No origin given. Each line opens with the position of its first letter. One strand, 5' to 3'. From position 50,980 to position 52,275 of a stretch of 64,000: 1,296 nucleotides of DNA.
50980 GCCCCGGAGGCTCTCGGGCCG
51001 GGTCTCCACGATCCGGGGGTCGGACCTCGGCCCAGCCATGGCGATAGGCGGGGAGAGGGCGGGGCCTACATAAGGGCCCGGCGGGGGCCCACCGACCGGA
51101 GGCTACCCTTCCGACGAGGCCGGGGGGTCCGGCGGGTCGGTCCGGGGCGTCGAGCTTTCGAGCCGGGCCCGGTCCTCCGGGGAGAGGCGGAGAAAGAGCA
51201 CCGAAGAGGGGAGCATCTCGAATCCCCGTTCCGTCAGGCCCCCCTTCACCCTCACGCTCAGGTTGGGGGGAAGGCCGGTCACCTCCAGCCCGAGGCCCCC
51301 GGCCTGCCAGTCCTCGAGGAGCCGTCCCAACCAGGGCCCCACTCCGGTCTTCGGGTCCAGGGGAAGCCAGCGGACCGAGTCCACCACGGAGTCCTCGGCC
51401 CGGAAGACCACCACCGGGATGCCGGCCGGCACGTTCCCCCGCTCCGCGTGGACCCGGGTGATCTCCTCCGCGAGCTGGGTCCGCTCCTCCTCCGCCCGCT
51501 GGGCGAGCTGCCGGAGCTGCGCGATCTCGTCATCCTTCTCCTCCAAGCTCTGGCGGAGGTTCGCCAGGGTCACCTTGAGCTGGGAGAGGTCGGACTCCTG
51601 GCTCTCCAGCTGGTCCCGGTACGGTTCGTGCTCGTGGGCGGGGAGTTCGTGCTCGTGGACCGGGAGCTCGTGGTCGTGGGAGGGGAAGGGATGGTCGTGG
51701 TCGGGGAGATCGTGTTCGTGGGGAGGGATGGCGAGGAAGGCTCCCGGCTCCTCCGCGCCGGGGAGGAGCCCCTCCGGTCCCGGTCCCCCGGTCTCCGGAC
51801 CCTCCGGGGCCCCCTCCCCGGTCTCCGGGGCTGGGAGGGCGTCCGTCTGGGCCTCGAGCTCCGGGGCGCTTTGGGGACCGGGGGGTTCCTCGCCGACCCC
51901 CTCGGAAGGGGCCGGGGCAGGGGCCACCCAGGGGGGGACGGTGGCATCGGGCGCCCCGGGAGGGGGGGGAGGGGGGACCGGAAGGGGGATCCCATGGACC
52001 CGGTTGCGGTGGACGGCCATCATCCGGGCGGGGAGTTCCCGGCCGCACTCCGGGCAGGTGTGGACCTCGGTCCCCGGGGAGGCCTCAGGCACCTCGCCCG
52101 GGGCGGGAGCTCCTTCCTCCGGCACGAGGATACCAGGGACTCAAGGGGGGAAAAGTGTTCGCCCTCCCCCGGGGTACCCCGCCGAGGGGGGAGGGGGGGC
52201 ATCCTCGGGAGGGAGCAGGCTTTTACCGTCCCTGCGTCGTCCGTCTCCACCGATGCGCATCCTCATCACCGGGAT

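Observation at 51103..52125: Zn-ribbon protein with tandem H-E/D-H-E/D-L-P histidine repeats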

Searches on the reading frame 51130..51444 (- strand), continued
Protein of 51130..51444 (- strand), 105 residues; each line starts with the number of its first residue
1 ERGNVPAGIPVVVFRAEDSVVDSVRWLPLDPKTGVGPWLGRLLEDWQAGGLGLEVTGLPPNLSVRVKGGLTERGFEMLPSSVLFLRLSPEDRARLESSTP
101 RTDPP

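Call 60: find_encoding_contigs(protein=P0033, flank=6000, max_places=3)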
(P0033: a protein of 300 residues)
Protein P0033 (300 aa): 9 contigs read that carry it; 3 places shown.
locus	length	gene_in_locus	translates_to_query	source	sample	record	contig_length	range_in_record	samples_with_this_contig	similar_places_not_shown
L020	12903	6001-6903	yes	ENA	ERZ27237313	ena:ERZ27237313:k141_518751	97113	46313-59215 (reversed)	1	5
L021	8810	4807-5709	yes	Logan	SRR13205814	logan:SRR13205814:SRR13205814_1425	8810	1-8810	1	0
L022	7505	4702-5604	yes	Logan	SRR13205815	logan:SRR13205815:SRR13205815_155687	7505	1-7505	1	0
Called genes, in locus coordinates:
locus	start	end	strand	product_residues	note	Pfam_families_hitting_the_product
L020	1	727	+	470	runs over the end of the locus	PF02874:ATP-synt_ab_N, PF00006:ATP-synt_ab, PF22919:ATP-synt_VA_C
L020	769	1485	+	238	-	PF01813:ATP-synt_D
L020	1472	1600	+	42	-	-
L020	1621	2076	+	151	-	-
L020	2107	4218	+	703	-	PF01496:V_ATPase_I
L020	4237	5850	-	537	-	-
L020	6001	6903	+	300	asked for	-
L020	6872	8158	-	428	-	PF12832:MFS_1_like, PF07690:MFS_1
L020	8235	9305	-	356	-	PF01992:vATP-synt_AC39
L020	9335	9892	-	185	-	PF01991:vATP-synt_E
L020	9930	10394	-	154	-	PF00137:ATP-synt_C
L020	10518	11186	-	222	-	PF13302:Acetyltransf_3, PF00583:Acetyltransf_1 (weak)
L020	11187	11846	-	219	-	PF01502:PRA-CH, PF01503:PRA-PH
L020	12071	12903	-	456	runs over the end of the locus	PF00815:Histidinol_dh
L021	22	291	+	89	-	PF01813:ATP-synt_D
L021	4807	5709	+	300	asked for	-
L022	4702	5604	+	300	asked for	-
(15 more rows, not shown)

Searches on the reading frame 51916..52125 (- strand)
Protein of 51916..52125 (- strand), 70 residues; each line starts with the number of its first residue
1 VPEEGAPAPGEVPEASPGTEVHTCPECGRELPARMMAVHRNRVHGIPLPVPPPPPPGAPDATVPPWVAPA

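Call 44: search_solved_structures(query=A4, max_evalue=10, show_alignments=3)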
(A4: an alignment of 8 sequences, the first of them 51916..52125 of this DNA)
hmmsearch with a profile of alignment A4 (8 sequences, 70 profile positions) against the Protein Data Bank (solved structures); distinct sequences matched with E-value up to 10: 56.
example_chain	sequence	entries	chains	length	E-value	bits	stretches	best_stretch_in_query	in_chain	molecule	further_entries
2i13_A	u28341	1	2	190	0.00019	24.7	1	17-39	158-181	Aart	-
2lo2_A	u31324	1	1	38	0.051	16.9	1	14-41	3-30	SAGA-associated factor 11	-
1x6e_A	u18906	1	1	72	0.1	15.9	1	18-44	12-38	Zinc finger protein 24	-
6j0d_A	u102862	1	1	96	0.18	15.2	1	18-55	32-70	transcription factor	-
2ytp_A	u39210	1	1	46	0.19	15.1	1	10-44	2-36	Zinc finger protein 484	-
5xyi_a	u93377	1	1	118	0.2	15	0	14-32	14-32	40S ribosomal protein S26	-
2em5_A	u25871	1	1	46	0.2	15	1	10-44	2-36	Zinc finger protein 95 homolog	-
1mey_C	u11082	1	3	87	0.28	14.6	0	15-32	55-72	CONSENSUS ZINC FINGER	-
2ytg_A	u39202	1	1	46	0.28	14.6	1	10-44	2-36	Zinc finger protein 95 homolog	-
3m99_B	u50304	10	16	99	0.28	14.6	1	14-41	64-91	SAGA-associated factor 11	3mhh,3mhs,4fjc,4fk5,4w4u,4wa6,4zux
5t5i_F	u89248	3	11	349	0.28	14.5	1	12-47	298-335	Tungsten formylmethanofuran dehydrogenase subunit fwdF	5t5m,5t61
2yta_A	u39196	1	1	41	0.33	14.3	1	16-43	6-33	Zinc finger protein 32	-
2emk_A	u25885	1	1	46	0.33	14.3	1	10-44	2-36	Zinc finger protein 28 homolog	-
2emy_A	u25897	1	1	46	0.47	13.8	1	10-44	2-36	Zinc finger protein 268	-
2en9_A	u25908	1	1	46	0.55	13.6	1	10-44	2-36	Zinc finger protein 28 homolog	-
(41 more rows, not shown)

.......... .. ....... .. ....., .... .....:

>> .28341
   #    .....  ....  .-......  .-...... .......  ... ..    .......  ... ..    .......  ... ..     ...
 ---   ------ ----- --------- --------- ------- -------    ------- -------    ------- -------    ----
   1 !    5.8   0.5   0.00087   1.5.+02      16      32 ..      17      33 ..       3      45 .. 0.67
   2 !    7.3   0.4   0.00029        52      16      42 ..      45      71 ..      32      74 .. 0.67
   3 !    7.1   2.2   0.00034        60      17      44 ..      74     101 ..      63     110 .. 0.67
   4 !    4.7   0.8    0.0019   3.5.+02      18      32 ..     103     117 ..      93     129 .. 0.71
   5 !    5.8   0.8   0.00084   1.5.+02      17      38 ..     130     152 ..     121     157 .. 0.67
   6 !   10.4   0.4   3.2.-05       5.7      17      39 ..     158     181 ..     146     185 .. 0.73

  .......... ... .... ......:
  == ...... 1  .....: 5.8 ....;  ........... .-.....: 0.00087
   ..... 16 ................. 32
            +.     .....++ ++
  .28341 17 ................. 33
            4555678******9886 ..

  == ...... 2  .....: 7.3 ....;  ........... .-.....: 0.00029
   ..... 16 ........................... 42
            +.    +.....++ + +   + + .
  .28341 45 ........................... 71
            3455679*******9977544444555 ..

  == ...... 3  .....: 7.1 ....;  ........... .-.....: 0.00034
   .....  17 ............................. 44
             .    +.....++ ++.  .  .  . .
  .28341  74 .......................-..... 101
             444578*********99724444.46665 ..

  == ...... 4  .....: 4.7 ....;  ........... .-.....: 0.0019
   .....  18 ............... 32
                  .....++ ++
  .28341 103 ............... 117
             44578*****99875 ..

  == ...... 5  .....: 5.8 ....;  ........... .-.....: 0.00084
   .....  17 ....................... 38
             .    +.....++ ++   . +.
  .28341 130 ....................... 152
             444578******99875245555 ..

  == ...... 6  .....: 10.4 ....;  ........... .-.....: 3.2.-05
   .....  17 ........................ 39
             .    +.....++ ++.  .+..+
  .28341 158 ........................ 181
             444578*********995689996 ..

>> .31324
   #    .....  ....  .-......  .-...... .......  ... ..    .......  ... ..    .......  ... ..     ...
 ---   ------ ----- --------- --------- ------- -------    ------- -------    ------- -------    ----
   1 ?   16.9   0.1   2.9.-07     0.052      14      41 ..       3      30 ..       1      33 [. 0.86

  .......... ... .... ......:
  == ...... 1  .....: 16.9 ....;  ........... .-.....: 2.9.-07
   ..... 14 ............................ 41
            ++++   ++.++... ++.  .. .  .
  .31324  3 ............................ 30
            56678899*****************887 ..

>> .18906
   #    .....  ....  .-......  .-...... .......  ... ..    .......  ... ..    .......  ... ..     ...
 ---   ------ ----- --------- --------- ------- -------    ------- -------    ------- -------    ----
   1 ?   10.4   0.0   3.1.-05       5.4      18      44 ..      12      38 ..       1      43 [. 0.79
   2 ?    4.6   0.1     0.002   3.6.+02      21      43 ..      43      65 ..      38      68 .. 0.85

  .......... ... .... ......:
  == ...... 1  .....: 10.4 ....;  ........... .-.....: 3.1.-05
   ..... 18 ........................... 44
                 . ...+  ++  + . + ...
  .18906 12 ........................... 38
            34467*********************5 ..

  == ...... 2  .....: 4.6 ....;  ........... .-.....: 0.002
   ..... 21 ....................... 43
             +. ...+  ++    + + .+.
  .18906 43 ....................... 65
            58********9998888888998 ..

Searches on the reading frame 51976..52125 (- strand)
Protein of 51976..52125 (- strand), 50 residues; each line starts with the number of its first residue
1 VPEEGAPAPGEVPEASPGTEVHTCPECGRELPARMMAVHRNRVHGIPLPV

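Call 42: search_protein_families(library=pfam, proteins=[window:51976-52125:-], max_evalue=10)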
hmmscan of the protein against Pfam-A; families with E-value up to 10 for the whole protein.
window:51976-52125:- (50 aa): 8 families
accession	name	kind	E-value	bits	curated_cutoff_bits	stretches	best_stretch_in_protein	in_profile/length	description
PF02591.20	Zn_ribbon_9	-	0.0041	17.6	29.1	1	18-29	20-31/33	C4-type zinc ribbon domain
PF24460.1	DUF7575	-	0.0061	16.3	28.5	1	20-31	2-13/28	Domain of unknown function (DUF7575)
PF18439.7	zf_UBZ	-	0.021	14.9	25.6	1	22-39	3-20/32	Ubiquitin-Binding Zinc Finger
PF14690.11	Zn_ribbon_ISL3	-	0.048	14.5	25.5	1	21-44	2-24/47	zinc-finger of transposase IS204/IS1001/IS1096/IS1165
PF10571.15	UPF0547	-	0.056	14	29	1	23-33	2-12/26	Uncharacterised protein family UPF0547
PF23545.1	Zn_ribbon_HMPTM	-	0.058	13.4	27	1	24-37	9-22/45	HMPTM N-terminal zinc ribbon domain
PF07754.17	HVO_2753_ZBP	-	0.064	13.5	33.2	1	17-34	12-29/46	Small zinc finger protein HVO_2753-like, Zn-binding pocket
PF08209.17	Sgf11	-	0.08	12.9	26.4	1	19-31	2-14/33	Sgf11 (transcriptional regulation protein)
